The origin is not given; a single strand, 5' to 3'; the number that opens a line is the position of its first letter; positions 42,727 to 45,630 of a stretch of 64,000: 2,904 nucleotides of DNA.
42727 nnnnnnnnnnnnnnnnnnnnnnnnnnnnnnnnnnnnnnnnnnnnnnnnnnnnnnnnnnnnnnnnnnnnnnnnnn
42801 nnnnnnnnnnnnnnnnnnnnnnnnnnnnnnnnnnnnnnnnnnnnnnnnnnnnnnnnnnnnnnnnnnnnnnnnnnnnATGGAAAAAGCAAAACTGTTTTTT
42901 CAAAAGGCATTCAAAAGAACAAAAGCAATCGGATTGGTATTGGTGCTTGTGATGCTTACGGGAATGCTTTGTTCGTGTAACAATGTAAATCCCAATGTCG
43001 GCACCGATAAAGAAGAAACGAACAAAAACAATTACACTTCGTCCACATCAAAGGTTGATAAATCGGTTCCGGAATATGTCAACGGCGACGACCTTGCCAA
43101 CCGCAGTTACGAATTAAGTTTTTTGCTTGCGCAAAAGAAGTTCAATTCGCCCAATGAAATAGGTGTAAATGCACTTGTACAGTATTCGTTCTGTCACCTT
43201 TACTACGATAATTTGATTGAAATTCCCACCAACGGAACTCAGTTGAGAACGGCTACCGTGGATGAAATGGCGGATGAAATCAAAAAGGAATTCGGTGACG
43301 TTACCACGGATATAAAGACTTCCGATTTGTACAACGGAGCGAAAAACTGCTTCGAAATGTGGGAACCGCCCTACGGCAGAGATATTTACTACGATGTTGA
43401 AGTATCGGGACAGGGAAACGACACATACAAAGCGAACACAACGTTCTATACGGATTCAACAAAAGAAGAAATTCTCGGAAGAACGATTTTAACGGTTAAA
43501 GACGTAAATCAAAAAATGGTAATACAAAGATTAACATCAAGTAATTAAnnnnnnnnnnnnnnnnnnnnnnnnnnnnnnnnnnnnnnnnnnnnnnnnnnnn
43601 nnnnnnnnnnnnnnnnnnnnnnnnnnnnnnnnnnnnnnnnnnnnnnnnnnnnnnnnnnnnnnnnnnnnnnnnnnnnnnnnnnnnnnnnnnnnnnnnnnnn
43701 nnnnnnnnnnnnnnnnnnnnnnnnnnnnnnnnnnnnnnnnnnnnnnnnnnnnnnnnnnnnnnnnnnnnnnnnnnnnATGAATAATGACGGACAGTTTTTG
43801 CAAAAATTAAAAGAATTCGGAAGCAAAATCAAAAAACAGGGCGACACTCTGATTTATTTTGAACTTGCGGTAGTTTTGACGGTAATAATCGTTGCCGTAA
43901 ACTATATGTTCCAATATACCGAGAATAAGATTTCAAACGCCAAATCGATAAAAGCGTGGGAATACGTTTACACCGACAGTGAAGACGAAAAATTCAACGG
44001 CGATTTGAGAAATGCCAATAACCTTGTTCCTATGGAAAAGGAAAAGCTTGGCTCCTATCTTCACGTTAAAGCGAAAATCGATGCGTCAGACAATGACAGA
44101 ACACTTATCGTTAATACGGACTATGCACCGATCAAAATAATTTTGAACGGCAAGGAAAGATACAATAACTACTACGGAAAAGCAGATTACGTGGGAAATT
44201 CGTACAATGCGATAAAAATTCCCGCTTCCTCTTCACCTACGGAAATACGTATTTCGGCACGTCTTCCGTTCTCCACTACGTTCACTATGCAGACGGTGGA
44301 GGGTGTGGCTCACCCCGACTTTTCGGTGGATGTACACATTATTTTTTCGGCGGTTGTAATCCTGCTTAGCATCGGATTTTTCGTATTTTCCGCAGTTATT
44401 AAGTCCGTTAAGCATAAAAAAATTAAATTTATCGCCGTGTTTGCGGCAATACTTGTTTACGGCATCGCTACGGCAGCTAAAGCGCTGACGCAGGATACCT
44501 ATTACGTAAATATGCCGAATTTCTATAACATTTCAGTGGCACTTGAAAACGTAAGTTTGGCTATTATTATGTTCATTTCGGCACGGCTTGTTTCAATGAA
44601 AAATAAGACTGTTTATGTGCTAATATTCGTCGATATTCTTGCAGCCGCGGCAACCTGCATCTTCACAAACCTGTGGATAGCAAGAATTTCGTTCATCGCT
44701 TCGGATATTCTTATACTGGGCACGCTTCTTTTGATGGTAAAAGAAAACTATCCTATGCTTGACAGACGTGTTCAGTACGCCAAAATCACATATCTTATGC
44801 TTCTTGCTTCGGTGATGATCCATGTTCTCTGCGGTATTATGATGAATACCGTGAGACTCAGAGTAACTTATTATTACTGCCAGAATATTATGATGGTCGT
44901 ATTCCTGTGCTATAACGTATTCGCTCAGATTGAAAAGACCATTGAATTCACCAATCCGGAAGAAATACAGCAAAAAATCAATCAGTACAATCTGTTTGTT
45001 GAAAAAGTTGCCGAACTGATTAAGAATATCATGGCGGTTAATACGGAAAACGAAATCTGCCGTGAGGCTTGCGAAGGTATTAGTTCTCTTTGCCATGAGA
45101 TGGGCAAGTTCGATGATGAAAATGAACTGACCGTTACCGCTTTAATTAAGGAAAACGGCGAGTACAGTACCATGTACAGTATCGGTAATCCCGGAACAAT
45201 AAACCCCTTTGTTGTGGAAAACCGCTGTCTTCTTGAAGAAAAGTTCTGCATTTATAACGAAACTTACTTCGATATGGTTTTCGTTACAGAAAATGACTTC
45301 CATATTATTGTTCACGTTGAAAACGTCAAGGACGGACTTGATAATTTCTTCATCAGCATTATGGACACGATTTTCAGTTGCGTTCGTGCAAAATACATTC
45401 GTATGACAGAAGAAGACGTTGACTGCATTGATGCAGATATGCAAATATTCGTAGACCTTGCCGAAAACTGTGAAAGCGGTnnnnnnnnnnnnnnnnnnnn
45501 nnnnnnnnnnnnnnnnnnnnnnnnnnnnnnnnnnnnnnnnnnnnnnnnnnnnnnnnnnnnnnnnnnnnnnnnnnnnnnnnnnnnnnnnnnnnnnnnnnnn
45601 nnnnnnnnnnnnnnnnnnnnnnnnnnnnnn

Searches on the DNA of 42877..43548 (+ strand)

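Call 21: search_rna_families(sources=[L081, L083, L084, L085, L086, L087, L088, L089, L090, L091], threshold=gathering, show_alignments=0)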
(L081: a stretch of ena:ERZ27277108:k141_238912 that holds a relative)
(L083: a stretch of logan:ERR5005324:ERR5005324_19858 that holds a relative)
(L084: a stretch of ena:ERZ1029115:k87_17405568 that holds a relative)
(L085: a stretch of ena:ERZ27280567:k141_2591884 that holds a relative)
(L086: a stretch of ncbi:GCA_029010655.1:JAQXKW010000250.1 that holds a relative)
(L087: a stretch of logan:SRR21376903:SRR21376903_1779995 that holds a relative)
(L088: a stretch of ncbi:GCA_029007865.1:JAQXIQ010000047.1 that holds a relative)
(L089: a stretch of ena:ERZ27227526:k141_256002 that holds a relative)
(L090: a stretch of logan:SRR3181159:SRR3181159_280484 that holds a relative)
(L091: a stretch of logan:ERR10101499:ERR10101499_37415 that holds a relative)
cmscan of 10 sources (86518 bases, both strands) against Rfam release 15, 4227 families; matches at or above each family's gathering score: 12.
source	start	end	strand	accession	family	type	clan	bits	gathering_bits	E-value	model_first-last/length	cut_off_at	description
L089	8553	8637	+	RF01051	c-di-GMP-I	Cis-reg; riboswitch;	CL00126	74.7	35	1.1e-12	1-87/87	no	c-di-GMP-I riboswitch aptamer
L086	4240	4327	-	RF01051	c-di-GMP-I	Cis-reg; riboswitch;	CL00126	74.1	35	1.5e-12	1-87/87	no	c-di-GMP-I riboswitch aptamer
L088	1028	1117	+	RF01051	c-di-GMP-I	Cis-reg; riboswitch;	CL00126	70.5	35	1.2e-11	1-87/87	no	c-di-GMP-I riboswitch aptamer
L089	9843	9927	+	RF01051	c-di-GMP-I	Cis-reg; riboswitch;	CL00126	70.3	35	1.3e-11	1-87/87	no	c-di-GMP-I riboswitch aptamer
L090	681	765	+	RF01051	c-di-GMP-I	Cis-reg; riboswitch;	CL00126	70.3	35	1.3e-11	1-87/87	no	c-di-GMP-I riboswitch aptamer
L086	5548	5633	+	RF01051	c-di-GMP-I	Cis-reg; riboswitch;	CL00126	66.8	35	9.2e-11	1-87/87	no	c-di-GMP-I riboswitch aptamer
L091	2477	2565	-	RF01051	c-di-GMP-I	Cis-reg; riboswitch;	CL00126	66.7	35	9.7e-11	1-87/87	no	c-di-GMP-I riboswitch aptamer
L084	339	422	+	RF01051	c-di-GMP-I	Cis-reg; riboswitch;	CL00126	65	35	2.6e-10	1-87/87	no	c-di-GMP-I riboswitch aptamer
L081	481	565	+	RF01051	c-di-GMP-I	Cis-reg; riboswitch;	CL00126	64.8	35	2.9e-10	1-87/87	no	c-di-GMP-I riboswitch aptamer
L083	505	589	+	RF01051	c-di-GMP-I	Cis-reg; riboswitch;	CL00126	64.8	35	2.9e-10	1-87/87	no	c-di-GMP-I riboswitch aptamer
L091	3927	4015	+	RF01051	c-di-GMP-I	Cis-reg; riboswitch;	CL00126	61.3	35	2e-09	1-87/87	no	c-di-GMP-I riboswitch aptamer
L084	1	70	-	RF01051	c-di-GMP-I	Cis-reg; riboswitch;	CL00126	56.2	35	3.5e-08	1-70/87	3'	c-di-GMP-I riboswitch aptamer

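Call 27: search_rna_families(sources=[L092, L093, L094, L095, L096, L097, L098, L099, L100, L101, L102, L103, L104, L105, L106, L107, L108, L109, L110, L111], threshold=gathering)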
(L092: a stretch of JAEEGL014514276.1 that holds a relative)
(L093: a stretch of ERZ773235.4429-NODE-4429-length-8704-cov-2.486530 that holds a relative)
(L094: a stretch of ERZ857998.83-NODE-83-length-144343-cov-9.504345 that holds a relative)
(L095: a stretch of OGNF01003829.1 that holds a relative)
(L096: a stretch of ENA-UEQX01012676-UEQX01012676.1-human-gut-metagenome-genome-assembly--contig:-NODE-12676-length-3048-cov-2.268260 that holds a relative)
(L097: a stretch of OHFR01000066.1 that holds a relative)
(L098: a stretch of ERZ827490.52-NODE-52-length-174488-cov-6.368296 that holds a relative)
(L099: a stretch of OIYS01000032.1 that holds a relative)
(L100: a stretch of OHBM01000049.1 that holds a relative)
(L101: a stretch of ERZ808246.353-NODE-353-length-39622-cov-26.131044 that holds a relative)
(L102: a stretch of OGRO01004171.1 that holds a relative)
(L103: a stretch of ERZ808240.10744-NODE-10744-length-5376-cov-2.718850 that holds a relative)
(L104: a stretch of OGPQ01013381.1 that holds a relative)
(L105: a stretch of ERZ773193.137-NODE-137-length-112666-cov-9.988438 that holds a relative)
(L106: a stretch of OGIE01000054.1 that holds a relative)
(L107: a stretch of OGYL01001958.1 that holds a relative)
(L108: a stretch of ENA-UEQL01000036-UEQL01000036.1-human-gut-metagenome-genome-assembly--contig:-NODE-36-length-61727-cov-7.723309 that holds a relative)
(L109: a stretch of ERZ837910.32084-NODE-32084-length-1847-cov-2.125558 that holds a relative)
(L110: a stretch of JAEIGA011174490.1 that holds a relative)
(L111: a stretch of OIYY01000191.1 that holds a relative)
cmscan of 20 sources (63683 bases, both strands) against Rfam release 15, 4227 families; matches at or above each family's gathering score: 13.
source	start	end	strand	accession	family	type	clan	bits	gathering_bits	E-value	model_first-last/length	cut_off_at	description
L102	9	93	+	RF01051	c-di-GMP-I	Cis-reg; riboswitch;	CL00126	79.2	35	6.4e-14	1-87/87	no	c-di-GMP-I riboswitch aptamer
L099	9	93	+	RF01051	c-di-GMP-I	Cis-reg; riboswitch;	CL00126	77.5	35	1.7e-13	1-87/87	no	c-di-GMP-I riboswitch aptamer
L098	9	93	+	RF01051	c-di-GMP-I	Cis-reg; riboswitch;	CL00126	75.9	35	4.2e-13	1-87/87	no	c-di-GMP-I riboswitch aptamer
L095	21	105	+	RF01051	c-di-GMP-I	Cis-reg; riboswitch;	CL00126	74.8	35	7.5e-13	1-87/87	no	c-di-GMP-I riboswitch aptamer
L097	9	93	+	RF01051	c-di-GMP-I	Cis-reg; riboswitch;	CL00126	74.8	35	7.5e-13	1-87/87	no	c-di-GMP-I riboswitch aptamer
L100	9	93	+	RF01051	c-di-GMP-I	Cis-reg; riboswitch;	CL00126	74.8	35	7.5e-13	1-87/87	no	c-di-GMP-I riboswitch aptamer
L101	18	102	+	RF01051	c-di-GMP-I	Cis-reg; riboswitch;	CL00126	74.7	35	8.2e-13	1-87/87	no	c-di-GMP-I riboswitch aptamer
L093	1230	1318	+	RF01051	c-di-GMP-I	Cis-reg; riboswitch;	CL00126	61.3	35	1.5e-09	1-87/87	no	c-di-GMP-I riboswitch aptamer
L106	1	68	+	RF01051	c-di-GMP-I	Cis-reg; riboswitch;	CL00126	50.3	35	7.1e-07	19-87/87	5'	c-di-GMP-I riboswitch aptamer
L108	1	68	+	RF01051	c-di-GMP-I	Cis-reg; riboswitch;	CL00126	50.3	35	7.1e-07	19-87/87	5'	c-di-GMP-I riboswitch aptamer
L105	1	68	+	RF01051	c-di-GMP-I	Cis-reg; riboswitch;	CL00126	50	35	8.7e-07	19-87/87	5'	c-di-GMP-I riboswitch aptamer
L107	1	68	+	RF01051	c-di-GMP-I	Cis-reg; riboswitch;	CL00126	50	35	8.7e-07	19-87/87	5'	c-di-GMP-I riboswitch aptamer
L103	1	56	+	RF01051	c-di-GMP-I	Cis-reg; riboswitch;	CL00126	37.8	35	0.0008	30-87/87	5'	c-di-GMP-I riboswitch aptamer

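Call 28: search_rna_families(sources=[L112, L113, L114, L115, L116, L117, L118, L119, L120, L121, L122, L123, L124, L125, L126, L127, L128, L129], threshold=gathering)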
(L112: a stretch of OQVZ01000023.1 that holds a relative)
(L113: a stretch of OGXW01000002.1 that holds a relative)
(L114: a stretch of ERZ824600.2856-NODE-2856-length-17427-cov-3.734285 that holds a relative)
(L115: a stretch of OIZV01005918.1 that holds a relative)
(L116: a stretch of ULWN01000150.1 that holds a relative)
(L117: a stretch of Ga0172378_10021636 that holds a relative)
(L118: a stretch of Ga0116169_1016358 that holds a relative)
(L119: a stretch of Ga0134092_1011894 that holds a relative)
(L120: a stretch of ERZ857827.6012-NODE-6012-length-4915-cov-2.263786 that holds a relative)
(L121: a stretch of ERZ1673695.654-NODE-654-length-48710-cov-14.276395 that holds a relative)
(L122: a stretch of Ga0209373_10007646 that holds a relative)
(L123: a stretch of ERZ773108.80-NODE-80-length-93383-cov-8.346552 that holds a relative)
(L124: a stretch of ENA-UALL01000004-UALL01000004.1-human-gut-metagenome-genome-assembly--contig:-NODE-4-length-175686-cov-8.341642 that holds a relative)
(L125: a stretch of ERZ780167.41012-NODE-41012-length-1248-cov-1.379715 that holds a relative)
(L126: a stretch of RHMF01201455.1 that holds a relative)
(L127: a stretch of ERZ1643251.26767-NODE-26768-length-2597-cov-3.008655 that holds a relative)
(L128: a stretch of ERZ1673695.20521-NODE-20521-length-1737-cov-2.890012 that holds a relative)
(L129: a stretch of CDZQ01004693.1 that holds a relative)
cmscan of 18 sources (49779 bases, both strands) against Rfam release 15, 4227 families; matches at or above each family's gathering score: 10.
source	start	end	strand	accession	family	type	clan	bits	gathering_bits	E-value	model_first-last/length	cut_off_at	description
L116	18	102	+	RF01051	c-di-GMP-I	Cis-reg; riboswitch;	CL00126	76.7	35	2e-13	1-87/87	no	c-di-GMP-I riboswitch aptamer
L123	9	93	+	RF01051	c-di-GMP-I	Cis-reg; riboswitch;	CL00126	74.8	35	5.9e-13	1-87/87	no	c-di-GMP-I riboswitch aptamer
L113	1308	1393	+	RF01051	c-di-GMP-I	Cis-reg; riboswitch;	CL00126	71.2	35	4.4e-12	1-87/87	no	c-di-GMP-I riboswitch aptamer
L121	1090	1174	+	RF01051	c-di-GMP-I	Cis-reg; riboswitch;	CL00126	70.6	35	6.4e-12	1-87/87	no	c-di-GMP-I riboswitch aptamer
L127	1090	1174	+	RF01051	c-di-GMP-I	Cis-reg; riboswitch;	CL00126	70.6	35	6.4e-12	1-87/87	no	c-di-GMP-I riboswitch aptamer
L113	5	81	+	RF01051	c-di-GMP-I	Cis-reg; riboswitch;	CL00126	66.1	35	7.7e-11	11-87/87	no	c-di-GMP-I riboswitch aptamer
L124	1070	1153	+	RF01051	c-di-GMP-I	Cis-reg; riboswitch;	CL00126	63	35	4.4e-10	1-87/87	no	c-di-GMP-I riboswitch aptamer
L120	1125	1209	+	RF01051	c-di-GMP-I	Cis-reg; riboswitch;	CL00126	62.8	35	4.9e-10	1-87/87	no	c-di-GMP-I riboswitch aptamer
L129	150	239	+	RF01051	c-di-GMP-I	Cis-reg; riboswitch;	CL00126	62.7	35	5.2e-10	1-87/87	no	c-di-GMP-I riboswitch aptamer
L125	56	147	+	RF01051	c-di-GMP-I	Cis-reg; riboswitch;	CL00126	59.8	35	2.7e-09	1-87/87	no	c-di-GMP-I riboswitch aptamer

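Call 72: search_rna_families(sources=[L101, L105, L094, L095, L092], threshold=evalue, max_evalue=1)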
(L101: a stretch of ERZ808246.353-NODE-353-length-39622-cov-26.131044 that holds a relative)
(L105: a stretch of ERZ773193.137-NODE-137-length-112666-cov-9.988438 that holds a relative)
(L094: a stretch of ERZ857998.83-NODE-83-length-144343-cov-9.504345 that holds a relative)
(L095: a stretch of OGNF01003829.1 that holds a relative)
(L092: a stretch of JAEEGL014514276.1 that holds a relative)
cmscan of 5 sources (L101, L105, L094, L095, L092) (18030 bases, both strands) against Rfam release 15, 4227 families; matches with E-value up to 1: 6.
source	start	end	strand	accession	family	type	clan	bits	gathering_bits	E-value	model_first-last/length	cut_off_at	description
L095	21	105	+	RF01051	c-di-GMP-I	Cis-reg; riboswitch;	CL00126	74.8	35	2.1e-13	1-87/87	no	c-di-GMP-I riboswitch aptamer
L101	18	102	+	RF01051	c-di-GMP-I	Cis-reg; riboswitch;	CL00126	74.7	35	2.3e-13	1-87/87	no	c-di-GMP-I riboswitch aptamer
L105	1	68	+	RF01051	c-di-GMP-I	Cis-reg; riboswitch;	CL00126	50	35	2.5e-07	19-87/87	5'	c-di-GMP-I riboswitch aptamer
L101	3214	3314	-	RF00634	SAM-IV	Cis-reg; riboswitch;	CL00012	25.7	38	0.67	1-116/116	no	SAM (S-adenosyl methionine) riboswitch aptamer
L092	2119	2192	+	RF02298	TtnuCD22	Gene; snRNA; snoRNA; CD-box;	-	25.1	85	0.95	1-77/77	no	Tetrahymena snoRNA TtnuCD22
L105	3177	3244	+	RF00223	IRES_Bip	Cis-reg; IRES;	-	14.7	40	0.9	1-263/263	no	bip internal ribosome entry site (IRES)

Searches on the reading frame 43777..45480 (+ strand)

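Call 57: search_protein_families(library=pfam, proteins=[window:43777-45480:+], max_evalue=5)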
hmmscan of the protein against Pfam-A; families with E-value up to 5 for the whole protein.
window:43777-45480:+ (568 aa): 2 families
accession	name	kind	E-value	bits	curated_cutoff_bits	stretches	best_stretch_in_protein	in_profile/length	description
PF24389.1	ORC-CDC6-like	-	0.043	13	27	1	4-127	81-204/571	ORC-CDC6-like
PF16117.10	DUF4833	-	0.099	13.3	23.1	1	490-548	71-129/138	Domain of unknown function (DUF4833)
